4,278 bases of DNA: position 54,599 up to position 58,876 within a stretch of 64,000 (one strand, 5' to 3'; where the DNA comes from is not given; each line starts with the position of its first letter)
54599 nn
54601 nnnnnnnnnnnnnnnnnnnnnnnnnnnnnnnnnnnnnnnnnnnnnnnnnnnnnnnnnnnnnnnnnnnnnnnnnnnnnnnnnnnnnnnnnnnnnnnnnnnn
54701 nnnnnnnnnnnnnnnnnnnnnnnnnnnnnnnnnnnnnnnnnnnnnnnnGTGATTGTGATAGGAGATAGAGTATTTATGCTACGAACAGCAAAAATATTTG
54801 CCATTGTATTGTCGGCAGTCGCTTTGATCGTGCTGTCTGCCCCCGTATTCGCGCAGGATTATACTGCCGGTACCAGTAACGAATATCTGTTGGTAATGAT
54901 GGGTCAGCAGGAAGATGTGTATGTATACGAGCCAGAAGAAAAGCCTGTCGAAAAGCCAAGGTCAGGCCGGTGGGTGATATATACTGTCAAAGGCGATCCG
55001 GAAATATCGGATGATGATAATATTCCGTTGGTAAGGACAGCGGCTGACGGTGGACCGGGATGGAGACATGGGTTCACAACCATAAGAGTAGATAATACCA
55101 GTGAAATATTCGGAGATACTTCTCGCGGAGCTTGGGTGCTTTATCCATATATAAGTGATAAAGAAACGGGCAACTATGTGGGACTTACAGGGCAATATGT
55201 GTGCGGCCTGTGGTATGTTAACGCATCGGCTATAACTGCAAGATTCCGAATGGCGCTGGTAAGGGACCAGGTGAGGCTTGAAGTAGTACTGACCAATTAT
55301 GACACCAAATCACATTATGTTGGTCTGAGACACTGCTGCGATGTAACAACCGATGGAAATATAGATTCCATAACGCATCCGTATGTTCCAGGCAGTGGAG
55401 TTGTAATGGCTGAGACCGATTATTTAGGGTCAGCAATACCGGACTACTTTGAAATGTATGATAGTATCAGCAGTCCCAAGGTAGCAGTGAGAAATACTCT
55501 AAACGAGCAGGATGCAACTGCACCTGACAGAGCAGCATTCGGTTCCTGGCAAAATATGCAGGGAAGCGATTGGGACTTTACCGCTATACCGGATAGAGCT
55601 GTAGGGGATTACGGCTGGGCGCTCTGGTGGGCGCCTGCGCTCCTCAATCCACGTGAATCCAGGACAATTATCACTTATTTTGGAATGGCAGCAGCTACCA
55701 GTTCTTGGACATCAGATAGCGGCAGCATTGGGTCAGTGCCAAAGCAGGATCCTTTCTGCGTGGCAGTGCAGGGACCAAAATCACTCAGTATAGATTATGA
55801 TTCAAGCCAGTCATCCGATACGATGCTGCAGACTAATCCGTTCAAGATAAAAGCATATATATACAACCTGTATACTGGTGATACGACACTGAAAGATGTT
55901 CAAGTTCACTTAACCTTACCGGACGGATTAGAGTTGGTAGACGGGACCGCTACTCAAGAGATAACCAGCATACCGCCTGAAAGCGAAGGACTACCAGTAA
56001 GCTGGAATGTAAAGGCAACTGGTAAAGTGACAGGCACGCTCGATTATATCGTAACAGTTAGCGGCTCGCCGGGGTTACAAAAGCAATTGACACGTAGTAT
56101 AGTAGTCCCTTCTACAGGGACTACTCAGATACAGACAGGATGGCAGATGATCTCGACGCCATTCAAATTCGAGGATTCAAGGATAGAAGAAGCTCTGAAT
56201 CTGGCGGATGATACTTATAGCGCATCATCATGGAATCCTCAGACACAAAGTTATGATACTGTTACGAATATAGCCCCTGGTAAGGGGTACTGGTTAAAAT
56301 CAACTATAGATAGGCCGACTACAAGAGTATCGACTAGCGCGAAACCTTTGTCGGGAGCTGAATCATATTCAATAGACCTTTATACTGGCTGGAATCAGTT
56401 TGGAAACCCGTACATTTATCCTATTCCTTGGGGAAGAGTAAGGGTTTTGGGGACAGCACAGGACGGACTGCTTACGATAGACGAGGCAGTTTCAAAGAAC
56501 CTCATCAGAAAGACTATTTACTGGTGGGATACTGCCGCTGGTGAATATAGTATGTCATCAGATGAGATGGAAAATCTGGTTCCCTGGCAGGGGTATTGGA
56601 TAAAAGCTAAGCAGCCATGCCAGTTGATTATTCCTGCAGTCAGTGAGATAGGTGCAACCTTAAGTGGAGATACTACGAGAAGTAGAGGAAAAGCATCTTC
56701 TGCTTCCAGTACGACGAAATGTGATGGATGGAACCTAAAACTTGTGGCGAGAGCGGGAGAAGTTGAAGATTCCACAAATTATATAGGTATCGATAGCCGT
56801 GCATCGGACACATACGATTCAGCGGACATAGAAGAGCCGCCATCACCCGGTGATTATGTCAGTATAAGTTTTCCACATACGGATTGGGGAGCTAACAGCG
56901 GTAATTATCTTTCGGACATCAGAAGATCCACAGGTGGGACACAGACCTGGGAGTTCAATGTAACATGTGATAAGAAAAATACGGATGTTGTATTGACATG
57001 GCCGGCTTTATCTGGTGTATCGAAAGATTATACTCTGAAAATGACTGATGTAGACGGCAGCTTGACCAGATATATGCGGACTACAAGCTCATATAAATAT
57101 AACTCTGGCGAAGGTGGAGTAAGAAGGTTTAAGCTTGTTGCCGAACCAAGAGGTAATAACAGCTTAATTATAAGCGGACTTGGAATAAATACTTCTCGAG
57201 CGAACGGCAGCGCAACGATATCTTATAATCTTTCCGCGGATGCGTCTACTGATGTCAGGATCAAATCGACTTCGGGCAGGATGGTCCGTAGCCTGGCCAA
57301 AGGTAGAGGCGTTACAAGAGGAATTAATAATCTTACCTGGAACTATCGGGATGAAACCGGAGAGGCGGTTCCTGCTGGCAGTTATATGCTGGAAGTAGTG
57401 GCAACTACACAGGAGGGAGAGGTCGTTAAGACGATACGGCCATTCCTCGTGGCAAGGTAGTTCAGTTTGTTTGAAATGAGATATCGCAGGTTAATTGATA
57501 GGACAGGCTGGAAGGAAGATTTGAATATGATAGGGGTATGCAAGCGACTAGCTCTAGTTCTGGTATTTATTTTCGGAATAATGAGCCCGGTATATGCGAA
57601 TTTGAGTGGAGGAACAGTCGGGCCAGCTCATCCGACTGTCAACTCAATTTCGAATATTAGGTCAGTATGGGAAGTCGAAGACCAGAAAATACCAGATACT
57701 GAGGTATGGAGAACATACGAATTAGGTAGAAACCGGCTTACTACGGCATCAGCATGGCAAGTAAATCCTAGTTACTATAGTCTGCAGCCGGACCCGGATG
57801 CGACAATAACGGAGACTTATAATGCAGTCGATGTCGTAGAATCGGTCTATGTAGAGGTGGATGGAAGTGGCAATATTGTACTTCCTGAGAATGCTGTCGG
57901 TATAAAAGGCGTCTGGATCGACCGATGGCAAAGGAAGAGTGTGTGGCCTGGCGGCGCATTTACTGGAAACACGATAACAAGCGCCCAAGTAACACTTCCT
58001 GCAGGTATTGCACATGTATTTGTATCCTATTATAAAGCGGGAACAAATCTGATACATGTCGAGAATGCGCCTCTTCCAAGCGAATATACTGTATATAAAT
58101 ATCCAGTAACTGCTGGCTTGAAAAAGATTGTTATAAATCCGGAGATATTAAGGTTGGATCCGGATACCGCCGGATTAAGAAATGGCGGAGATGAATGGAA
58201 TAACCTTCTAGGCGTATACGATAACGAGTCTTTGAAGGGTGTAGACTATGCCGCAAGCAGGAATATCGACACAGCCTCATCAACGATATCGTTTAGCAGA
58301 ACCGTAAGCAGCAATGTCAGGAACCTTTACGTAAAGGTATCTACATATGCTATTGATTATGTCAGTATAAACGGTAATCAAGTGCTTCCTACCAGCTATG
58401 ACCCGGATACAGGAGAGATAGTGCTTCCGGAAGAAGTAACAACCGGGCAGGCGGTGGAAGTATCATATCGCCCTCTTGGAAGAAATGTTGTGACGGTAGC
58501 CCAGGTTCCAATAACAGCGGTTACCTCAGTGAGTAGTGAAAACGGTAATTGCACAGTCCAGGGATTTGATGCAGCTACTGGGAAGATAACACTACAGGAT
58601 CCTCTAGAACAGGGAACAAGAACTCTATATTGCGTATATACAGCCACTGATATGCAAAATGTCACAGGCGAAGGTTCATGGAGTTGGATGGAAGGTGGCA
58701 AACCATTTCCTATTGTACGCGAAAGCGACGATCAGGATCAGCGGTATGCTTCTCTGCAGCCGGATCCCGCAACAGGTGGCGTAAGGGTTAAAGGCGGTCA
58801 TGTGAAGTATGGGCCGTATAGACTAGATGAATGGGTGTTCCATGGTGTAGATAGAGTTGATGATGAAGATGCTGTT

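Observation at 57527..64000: Giant secreted repeat protein (>2,158 aa, still open at the window edge) missing from the ORF track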

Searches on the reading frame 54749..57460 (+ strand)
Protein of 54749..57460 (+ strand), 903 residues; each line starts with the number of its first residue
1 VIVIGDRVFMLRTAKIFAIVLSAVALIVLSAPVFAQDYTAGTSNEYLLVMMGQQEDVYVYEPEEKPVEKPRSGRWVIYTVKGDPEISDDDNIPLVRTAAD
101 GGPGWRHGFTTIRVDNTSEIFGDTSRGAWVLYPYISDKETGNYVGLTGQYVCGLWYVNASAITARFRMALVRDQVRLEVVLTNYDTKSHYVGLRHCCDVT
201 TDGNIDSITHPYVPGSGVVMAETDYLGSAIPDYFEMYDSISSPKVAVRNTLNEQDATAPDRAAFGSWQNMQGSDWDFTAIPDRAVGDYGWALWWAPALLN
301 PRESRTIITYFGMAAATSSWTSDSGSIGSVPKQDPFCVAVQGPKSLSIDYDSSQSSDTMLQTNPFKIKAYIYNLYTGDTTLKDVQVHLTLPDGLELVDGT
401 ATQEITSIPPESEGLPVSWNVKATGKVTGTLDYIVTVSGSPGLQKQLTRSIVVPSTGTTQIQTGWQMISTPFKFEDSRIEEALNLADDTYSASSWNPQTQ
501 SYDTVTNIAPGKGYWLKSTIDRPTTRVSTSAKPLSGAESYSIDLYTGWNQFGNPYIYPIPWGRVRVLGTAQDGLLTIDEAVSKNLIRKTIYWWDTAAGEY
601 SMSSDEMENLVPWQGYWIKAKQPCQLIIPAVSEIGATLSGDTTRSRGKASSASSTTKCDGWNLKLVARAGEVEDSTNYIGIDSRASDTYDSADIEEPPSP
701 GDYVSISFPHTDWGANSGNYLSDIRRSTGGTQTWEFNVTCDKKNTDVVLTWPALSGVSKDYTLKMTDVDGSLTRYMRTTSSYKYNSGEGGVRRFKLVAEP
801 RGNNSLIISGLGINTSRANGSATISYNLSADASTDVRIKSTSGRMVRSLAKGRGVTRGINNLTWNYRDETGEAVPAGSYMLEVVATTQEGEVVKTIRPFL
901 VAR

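Call 4: search_protein_families(library=pfam, proteins=[window:54749-57460:+], max_evalue=0.01)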
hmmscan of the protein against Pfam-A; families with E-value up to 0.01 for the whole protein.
window:54749-57460:+ (903 aa): 1 family
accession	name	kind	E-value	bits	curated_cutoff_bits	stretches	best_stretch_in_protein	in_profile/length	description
PF13860.13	FlgD_ig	-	1.7e-08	34.7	27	1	819-888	9-78/79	FlgD Ig-like domain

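Call 5: search_protein_families(library=ncbifam, proteins=[window:54749-57460:+], max_evalue=0.01)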
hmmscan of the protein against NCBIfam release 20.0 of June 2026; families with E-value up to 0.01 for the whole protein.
window:54749-57460:+ (903 aa): 3 families
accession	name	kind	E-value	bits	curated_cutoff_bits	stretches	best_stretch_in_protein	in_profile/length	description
NF005176.1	PRK06655.1-1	equivalog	1.4e-06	28.3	230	1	824-892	89-155/197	flagellar hook assembly protein FlgD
NF009452.0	PRK12812.1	equivalog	4e-06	26.3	258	1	824-895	141-216/289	flagellar basal body rod modification protein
NF009276.0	PRK12633.1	equivalog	8.4e-05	22.4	383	1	816-895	112-191/234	flagellar basal body rod modification protein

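Call 79: search_solved_structures(query=A8, max_evalue=1)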
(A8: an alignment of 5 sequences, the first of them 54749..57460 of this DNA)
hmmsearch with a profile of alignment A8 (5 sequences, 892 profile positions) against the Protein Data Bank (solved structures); distinct sequences matched with E-value up to 1: 4.
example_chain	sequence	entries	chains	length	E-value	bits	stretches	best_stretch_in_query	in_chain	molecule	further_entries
7eh9_A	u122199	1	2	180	0.0022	19.2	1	825-876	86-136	Basal-body rod modification protein FlgD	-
7bhq_A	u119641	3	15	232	0.0036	18.5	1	825-876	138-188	Basal-body rod modification protein FlgD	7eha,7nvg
2i4a_A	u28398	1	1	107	0.078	14.1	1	605-644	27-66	thioredoxin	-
6ckp_A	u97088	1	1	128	0.24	12.5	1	590-640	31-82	Thioredoxin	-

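Call 87: find_encoding_contigs(protein=window:54776-57460:+, flank=10000, max_places=3)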
Protein window:54776-57460:+ (894 aa): 2 contigs read that carry it; 1 place shown.
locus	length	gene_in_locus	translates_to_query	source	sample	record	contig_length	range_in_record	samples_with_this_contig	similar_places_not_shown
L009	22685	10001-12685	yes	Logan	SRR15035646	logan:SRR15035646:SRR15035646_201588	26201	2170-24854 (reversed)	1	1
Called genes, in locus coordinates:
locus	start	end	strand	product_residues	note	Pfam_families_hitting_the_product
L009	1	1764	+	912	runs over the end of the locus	PF02739:5_3_exonuc_N, PF01367:5_3_exonuc, PF01612:DNA_pol_A_exo1, PF22619:DNA_polI_exo1 (weak), PF00476:DNA_pol_A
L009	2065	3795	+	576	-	PF00575:S1, PF21710:Spt6_S1 (faint), PF23459:S1_RRP5 (weak), PF13509:S1_2 (faint), PF00575:S1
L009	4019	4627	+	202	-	PF01121:CoaE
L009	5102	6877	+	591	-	PF03783:CsgG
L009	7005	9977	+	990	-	PF22148:Fervidolysin_NPro-like (weak), PF00082:Peptidase_S8, PF13860:FlgD_ig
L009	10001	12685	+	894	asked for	PF13860:FlgD_ig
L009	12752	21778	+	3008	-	-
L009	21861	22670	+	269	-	-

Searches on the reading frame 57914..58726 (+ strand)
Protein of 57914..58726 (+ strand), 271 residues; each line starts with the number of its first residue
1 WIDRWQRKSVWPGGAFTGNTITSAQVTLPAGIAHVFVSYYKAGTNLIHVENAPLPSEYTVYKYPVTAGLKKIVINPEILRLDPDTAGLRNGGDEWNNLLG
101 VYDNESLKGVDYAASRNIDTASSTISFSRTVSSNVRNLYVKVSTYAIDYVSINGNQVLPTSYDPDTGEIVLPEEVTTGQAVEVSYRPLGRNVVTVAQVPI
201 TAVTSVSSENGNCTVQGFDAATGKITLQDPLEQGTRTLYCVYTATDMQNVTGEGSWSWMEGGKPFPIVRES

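Call 80: predict_structure(alignment_id=A6)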
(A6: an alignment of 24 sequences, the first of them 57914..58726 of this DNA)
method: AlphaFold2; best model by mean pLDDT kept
length: 271 residues; sequences in the alignment: 24
mean_pLDDT: 83.8   pTM: 0.77
mean pLDDT of the five models: 83.8, 80.9, 80.3, 80.1, 79.7
residues with pLDDT >= 90: 149; 70-90: 72; 50-70: 28; < 50: 22
segments of 3 or more residues with pLDDT < 50: 1-17, 38-41
pLDDT, mean of each block of 10 residues (from residue 1): 38 47 58 59 76 89 95 95 87 92 93 95 96 95 92 93 90 88 90 94 94 96 96 88 89 80 62 50
secondary structure, 60 per line:
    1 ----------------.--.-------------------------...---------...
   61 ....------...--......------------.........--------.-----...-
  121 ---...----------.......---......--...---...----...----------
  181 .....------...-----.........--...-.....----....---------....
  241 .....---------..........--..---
elements in order: E46-48 E58-64 E71-73 H76-81 H94-97 E98-102 E117-119 E124-126 E137-143 E147-152 E155-157 E161-163 E168-170 E181-185 E192-194 E200-208 E211-213 E215-219 E224-227 E237-245 E255-264

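Call 83: fold_search(model_id=the predicted structure, library=pdb)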
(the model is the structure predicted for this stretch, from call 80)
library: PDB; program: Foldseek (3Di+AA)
matches with E <= 10: 373; with E <= 0.001: 0
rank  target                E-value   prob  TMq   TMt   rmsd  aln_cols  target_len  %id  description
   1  4ay0_B                1.3e-02  0.33  0.16  0.22  19.9       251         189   10  High resolution crystal structure of the monomeric subunit-free Caf1M chaperone (released 2012-09-26)
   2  3rtl_B                6.6e-02  0.63  0.18  0.32   9.4        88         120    8  Staphylococcus aureus heme-bound IsdB-N2 (released 2011-05-18)
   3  3rur_B                7.8e-02  0.38  0.16  0.30  14.5       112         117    9  Staphylococcus aureus heme-bound selenomethionine-labeled IsdB-N2 (released 2011-05-18)
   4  5c71_A                7.8e-02  0.10  0.14  0.09  19.1       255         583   10  The structure of Aspergillus oryzae a-glucuronidase complexed with glycyrrhetinic acid monoglucuronide (released 2016-06-29)
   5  2e7d_B                1.1e-01  0.54  0.15  0.29   5.0        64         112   11  Crystal structure of a NEAT domain from Staphylococcus aureus (released 2008-01-22)
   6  4jkm_A                1.1e-01  0.12  0.14  0.07  19.4       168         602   14  Crystal Structure of Clostridium perfringens beta-glucuronidase (released 2014-09-17)
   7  3rur_C                1.3e-01  0.33  0.18  0.32  14.3       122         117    9  Staphylococcus aureus heme-bound selenomethionine-labeled IsdB-N2 (released 2011-05-18)
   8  7bk5                  1.4e-01  0.63  0.17  0.40  10.5        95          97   14  PfCopC mutant - E27A (released 2021-07-07)
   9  3rtl_A                1.4e-01  0.44  0.17  0.32   9.3        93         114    9  Staphylococcus aureus heme-bound IsdB-N2 (released 2011-05-18)
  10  4zfq                  1.4e-01  0.07  0.13  0.11  24.1       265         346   10  Structure of M. tuberculosis (3,3) L,D-Transpeptidase, LdtMt5. (Meropenen-adduct form) (released 2015-09-02)
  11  3rtl_D                1.4e-01  0.33  0.18  0.32  14.4       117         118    8  Staphylococcus aureus heme-bound IsdB-N2 (released 2011-05-18)
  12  3qug_A                1.6e-01  0.30  0.16  0.30  13.1        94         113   10  Structure of heme transport protein IsdH-NEAT3 from S. aureus in complex with Gallium-porphyrin (released 2011-03-30)
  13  9s4j_C                1.6e-01  0.20  0.17  0.23  15.5       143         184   12  Human carboxyhemoglobin bound to Staphylococcus aureus IsdH-N2N3 - 2IsdH:Hbdim complex - 3DVA component 0 right tail (released 2025-11-12)
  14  2e7d_A                1.7e-01  0.38  0.16  0.30   9.7        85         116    9  Crystal structure of a NEAT domain from Staphylococcus aureus (released 2008-01-22)
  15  7bk7_AAA              1.9e-01  0.28  0.14  0.32  10.8        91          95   14  PfCopC mutant - D83N (released 2021-07-07)
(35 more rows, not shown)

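Call 94: fold_search(model_id=the predicted structure, library=viral)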
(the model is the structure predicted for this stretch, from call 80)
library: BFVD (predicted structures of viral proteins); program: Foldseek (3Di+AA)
matches with E <= 10: 334; with E <= 0.001: 0
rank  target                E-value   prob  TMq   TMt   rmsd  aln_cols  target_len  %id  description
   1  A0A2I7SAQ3            2.0e-03  0.57  0.18  0.06  25.4       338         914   11  (no name in the UniProt tables at hand)
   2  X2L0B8                8.0e-03  0.77  0.18  0.06  16.9       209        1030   14  Tail fiber protein [Vibrio phage Vc1]
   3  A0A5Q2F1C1            1.1e-02  0.69  0.19  0.08  20.5       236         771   11  Unclassified maturation protein [Klebsiella phage UPM 2146]
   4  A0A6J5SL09            1.6e-02  0.47  0.19  0.09  18.6       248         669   15  Uncharacterized protein [uncultured Caudovirales phage]
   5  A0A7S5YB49            2.0e-02  0.44  0.20  0.08  25.1       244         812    9  (no name in the UniProt tables at hand)
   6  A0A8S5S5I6            2.0e-02  0.14  0.15  0.07  29.1       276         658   12  Hydrolase [Myoviridae sp. cthAo37]
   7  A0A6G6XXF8            4.4e-02  0.11  0.14  0.09  35.9       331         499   13  (no name in the UniProt tables at hand)
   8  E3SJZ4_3              4.7e-02  0.13  0.14  0.05  29.8       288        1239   14  Structural protein [Synechococcus phage S-ShM2]
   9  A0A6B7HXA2            5.8e-02  0.35  0.17  0.15  21.4       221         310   14  K1E endosialidase adaptor protein [Vibrio phage vB_VpaP_MGD2]
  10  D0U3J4                7.2e-02  0.13  0.17  0.16  28.3       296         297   11  Structural protein (Fragment) [Cyanophage S-RIM24]
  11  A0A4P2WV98            8.1e-02  0.44  0.19  0.07  12.4       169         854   16  Rhamnogalacturonase A/B/Epimerase-like pectate lyase domain-containing protein [Enterobacter phage EspM4VN]
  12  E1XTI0                9.0e-02  0.38  0.18  0.07  19.7       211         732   13  Maturation/adhesion protein [Salmonella phage ViI]
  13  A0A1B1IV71            1.0e-01  0.25  0.22  0.20  14.8       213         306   10  (no name in the UniProt tables at hand)
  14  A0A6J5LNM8            1.1e-01  0.16  0.18  0.11  21.3       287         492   10  ChiA1_BD domain containing protein [uncultured Caudovirales phage]
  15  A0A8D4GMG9            1.1e-01  0.07  0.15  0.12  27.2       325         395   10  (no name in the UniProt tables at hand)
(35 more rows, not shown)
